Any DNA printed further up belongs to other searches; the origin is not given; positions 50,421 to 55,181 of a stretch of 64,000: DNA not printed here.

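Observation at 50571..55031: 1486-aa P-type-ATPase-like protein in which the catalytic DKTGT phosphorylation motif is replaced by INRTG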

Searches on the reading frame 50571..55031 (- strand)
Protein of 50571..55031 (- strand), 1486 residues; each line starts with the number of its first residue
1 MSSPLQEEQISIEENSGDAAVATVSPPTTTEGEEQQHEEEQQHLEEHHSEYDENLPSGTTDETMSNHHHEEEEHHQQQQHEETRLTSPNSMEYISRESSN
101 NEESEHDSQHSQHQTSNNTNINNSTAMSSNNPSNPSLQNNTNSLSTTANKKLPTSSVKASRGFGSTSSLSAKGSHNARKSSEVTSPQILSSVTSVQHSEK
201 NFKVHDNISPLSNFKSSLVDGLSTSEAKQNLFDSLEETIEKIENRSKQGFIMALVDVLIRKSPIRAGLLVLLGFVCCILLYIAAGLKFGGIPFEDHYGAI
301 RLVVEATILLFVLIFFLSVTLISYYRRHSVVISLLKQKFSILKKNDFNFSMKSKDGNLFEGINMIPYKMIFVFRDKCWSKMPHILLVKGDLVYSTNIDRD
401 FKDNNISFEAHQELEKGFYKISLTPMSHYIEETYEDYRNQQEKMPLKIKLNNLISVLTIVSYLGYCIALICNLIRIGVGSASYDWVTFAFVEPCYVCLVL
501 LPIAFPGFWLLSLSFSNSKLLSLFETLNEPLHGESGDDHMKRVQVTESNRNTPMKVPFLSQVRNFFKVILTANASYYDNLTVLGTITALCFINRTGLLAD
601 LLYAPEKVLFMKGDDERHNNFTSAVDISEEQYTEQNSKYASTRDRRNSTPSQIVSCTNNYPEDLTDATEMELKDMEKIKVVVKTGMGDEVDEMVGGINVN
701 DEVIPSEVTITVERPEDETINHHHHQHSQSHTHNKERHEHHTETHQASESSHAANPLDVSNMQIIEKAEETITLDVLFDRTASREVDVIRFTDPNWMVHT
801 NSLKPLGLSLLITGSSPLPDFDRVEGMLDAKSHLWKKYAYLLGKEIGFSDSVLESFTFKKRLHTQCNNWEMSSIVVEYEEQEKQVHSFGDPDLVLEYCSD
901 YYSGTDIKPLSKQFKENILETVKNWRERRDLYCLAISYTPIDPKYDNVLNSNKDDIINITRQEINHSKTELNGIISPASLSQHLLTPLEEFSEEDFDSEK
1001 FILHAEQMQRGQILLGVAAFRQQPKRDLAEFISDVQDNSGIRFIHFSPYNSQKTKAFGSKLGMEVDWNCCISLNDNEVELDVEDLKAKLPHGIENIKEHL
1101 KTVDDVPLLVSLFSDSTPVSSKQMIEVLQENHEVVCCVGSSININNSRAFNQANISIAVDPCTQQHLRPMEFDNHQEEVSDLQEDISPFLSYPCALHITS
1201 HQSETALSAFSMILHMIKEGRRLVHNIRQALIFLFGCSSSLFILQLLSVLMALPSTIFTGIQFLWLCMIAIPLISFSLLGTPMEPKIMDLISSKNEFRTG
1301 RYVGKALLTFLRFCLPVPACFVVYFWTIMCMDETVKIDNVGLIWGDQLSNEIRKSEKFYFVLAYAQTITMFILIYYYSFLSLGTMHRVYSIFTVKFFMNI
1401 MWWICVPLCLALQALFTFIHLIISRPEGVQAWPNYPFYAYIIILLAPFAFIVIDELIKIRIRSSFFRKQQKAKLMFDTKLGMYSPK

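Call 3: search_protein_families(library=pfam, proteins=[window:50571-55031:-], max_evalue=1)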
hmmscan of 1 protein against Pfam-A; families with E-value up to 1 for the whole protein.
window:50571-55031:- (1486 aa): 2 families
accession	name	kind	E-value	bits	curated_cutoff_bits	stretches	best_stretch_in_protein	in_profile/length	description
PF00689.26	Cation_ATPase_C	-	2e-06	28.1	27.3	1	1257-1459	3-174/175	Cation transporting ATPase, C-terminus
PF00122.25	E1-E2_ATPase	-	0.052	13.5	28.1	1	428-519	92-177/181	E1-E2 ATPase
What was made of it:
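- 50652..51386 (-): Residues 1216-1460: predicted TM5-TM10, the only part that reaches Pfam's gathering threshold (Cation_ATPase_C). Pfam PF00689, E=2e-6, residues 1257-1459 (call 3).
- Closest known: P2-type ATPases. Same: Pfam Cation_ATPase_C passes its threshold (call 3).
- Closest known: P2-type ATPases. Different: Pfam E1-E2_ATPase is far below threshold (13.5 against 28.1 bits, call 3).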

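Call 4: search_solved_structures(query=window:50571-55031:-, max_evalue=1, show_alignments=3)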
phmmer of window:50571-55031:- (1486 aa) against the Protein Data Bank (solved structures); distinct sequences matched with E-value up to 1: 23.
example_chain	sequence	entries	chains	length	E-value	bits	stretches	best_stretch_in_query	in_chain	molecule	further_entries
9jjk_A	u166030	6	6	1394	1.2e-78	268.1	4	1074-1485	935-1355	Endoplasmic reticulum magnesium-transporting P-type ATPase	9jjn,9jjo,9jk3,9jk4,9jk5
9yyd_A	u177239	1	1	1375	2.7e-78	266.9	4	1074-1485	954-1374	Isoform 3 of Transmembrane protein 94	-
9ywq_A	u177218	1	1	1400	4.2e-77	263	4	1074-1485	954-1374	Transmembrane protein 94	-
3tlm_A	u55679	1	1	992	5.9e-07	30.5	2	1199-1289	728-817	Sarcoplasmic/endoplasmic reticulum calcium ATPase 1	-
8owa_A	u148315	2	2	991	9.7e-07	29.8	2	1198-1289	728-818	Sarcoplasmic/endoplasmic reticulum calcium ATPase 1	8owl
27qy_A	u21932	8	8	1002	1e-06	29.8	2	1198-1290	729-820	Sarcoplasmic/endoplasmic reticulum calcium ATPase 1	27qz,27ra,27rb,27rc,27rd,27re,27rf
4bew_A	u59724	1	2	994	1e-06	29.7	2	1198-1290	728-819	SARCOPLASMIC/ENDOPLASMIC RETICULUM CALCIUM ATPASE 1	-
6rb2_A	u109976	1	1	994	1e-06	29.7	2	1198-1290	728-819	Sarcoplasmic/endoplasmic reticulum calcium ATPase 1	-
1iwo_A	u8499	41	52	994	1e-06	29.7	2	1198-1290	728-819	Sarcoplasmic/endoplasmic reticulum calcium ATPase 1 | Sarcoplasmic/endoplasmic reticulum calcium ATPase 1a | Sarcoplasmic/endoplasmic reticulum calcium ATPase 1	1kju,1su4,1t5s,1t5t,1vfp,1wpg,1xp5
2dqs_A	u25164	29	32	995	1e-06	29.7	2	1198-1290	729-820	Sarcoplasmic/endoplasmic reticulum calcium ATPase 1 | SERCA1a | SARCOPLASMIC ENDOPLASMIC RETICULUM CALCIUM ATPASE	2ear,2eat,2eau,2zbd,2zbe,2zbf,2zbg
4nab_A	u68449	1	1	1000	1e-06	29.7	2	1198-1290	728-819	Sarcoplasmic/endoplasmic reticulum calcium ATPase 1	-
5zmv_A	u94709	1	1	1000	1e-06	29.7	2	1198-1290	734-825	Sarcoplasmic/endoplasmic reticulum calcium ATPase 1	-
5zmw_A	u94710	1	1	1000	1e-06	29.7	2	1198-1290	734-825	Sarcoplasmic/endoplasmic reticulum calcium ATPase 1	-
3w5b_A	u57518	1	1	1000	1e-06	29.7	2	1198-1290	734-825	SERCA1a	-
5mpm_A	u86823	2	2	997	0.00026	21.8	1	1198-1462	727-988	Sarcoplasmic/endoplasmic reticulum calcium ATPase 2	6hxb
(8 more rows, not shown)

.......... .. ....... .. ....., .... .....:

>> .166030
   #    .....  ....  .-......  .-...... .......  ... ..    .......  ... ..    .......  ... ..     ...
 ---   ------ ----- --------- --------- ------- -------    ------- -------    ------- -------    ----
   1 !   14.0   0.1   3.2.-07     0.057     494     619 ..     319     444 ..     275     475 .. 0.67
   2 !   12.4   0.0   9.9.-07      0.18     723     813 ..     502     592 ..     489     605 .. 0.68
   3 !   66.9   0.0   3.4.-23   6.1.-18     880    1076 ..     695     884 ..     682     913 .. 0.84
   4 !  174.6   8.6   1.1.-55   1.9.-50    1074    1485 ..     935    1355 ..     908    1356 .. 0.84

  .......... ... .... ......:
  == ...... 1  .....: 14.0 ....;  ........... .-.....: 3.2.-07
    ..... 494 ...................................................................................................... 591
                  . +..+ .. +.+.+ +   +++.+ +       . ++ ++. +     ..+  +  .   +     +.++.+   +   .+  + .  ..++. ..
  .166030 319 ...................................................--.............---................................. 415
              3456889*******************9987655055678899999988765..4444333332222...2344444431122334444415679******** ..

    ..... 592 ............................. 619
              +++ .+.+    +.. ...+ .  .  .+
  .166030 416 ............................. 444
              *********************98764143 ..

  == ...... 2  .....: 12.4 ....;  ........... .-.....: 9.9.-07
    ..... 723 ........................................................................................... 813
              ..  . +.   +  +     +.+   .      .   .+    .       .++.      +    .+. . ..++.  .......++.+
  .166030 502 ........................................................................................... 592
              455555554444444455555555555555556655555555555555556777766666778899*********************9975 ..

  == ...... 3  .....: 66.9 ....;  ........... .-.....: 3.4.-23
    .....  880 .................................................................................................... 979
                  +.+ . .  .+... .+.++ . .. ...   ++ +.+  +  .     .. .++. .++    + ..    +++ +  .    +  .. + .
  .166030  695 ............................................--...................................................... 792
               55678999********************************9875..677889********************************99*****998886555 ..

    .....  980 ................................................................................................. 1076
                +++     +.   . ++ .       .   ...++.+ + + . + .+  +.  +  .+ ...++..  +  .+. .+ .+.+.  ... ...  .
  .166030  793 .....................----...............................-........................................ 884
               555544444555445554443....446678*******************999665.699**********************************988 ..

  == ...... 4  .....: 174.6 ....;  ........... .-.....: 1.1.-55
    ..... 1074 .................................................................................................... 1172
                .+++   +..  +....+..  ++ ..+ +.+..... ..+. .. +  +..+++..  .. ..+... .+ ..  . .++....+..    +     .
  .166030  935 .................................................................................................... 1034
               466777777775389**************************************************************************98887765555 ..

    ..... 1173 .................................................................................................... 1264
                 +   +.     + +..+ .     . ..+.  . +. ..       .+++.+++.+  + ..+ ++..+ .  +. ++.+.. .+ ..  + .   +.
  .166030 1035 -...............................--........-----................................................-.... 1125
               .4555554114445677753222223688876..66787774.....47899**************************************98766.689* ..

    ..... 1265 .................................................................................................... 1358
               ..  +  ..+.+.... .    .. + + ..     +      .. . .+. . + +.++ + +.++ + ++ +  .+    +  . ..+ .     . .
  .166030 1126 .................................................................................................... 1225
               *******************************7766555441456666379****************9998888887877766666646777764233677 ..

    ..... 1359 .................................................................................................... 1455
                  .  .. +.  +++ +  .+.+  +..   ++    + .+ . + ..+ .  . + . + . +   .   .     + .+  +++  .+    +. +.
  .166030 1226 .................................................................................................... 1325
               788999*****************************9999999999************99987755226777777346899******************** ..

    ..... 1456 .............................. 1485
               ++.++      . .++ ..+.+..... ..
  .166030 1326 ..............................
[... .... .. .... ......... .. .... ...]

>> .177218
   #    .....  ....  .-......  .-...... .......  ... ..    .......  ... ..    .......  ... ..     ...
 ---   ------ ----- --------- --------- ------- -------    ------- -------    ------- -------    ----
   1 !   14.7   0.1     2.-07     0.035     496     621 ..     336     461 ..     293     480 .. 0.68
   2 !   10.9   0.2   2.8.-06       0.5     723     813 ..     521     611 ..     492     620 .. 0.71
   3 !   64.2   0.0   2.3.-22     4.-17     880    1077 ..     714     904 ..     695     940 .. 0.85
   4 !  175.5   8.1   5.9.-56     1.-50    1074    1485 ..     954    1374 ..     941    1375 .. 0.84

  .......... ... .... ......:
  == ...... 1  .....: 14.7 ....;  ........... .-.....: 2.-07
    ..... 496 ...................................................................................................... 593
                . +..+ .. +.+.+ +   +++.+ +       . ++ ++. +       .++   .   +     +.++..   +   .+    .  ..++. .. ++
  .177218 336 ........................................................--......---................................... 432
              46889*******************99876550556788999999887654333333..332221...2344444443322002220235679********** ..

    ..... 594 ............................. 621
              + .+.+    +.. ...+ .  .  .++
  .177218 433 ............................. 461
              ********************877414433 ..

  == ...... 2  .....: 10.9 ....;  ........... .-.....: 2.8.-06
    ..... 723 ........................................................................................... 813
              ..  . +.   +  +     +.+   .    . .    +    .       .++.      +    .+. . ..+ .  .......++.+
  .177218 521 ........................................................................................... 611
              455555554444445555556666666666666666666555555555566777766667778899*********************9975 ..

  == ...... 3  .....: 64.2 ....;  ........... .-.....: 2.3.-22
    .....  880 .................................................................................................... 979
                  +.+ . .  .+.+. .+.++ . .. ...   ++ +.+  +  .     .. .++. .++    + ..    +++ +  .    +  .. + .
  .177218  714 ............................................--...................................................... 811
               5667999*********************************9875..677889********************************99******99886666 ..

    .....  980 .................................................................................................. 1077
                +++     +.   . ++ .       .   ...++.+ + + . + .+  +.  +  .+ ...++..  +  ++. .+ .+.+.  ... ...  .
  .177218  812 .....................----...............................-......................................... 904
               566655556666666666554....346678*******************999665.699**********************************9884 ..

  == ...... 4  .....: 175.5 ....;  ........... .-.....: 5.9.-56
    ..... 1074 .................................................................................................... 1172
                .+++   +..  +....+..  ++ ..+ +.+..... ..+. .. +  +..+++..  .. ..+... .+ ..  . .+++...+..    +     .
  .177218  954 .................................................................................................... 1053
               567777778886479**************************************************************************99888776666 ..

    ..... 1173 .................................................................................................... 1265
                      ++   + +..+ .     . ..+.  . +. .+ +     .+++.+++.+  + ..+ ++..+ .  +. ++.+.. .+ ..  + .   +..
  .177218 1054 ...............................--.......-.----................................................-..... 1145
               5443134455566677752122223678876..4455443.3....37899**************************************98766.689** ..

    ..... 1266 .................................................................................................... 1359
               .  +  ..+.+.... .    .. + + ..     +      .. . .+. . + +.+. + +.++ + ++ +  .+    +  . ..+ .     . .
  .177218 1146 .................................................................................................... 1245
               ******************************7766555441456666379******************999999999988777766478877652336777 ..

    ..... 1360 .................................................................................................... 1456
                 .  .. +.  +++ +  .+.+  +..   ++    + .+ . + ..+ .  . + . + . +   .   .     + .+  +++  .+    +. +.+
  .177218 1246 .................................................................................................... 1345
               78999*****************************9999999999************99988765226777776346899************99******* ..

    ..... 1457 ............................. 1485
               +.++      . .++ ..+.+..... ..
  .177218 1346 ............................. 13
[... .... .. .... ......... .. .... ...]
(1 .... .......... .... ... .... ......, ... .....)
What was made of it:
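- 52032..52706 (-): Residues 776-1000: the conserved part of the N-domain-like CTD3 (LKPLGL, GKEIGF, SFGDP in place of KGAPE). Alignment to human residues 502-884 (call 4).
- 51591..51617 (-): Gly1139-Ser-Ser-Ile-Asn-Ile-Asn-Asn-Ser1147, the degenerate hinge replacing GDGVND(AP). It matches human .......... Call 4 alignment.
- On P-type ATPase (functional class defined by an aspartyl-phosphate intermediate): The homologous position is Asn593 in INRTG (call 4).
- On TMEM94 / ERMA family: phmmer 1.2e-78 (call 4).
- Checked: Ile592 aligns with the residue before the Asp (human V416, call 4).
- phmmer gives 1.2e-78 to human TMEM94 9JJK, with four collinear stretches (call 4). Human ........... aligns with N. 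gruberi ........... (call 4).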
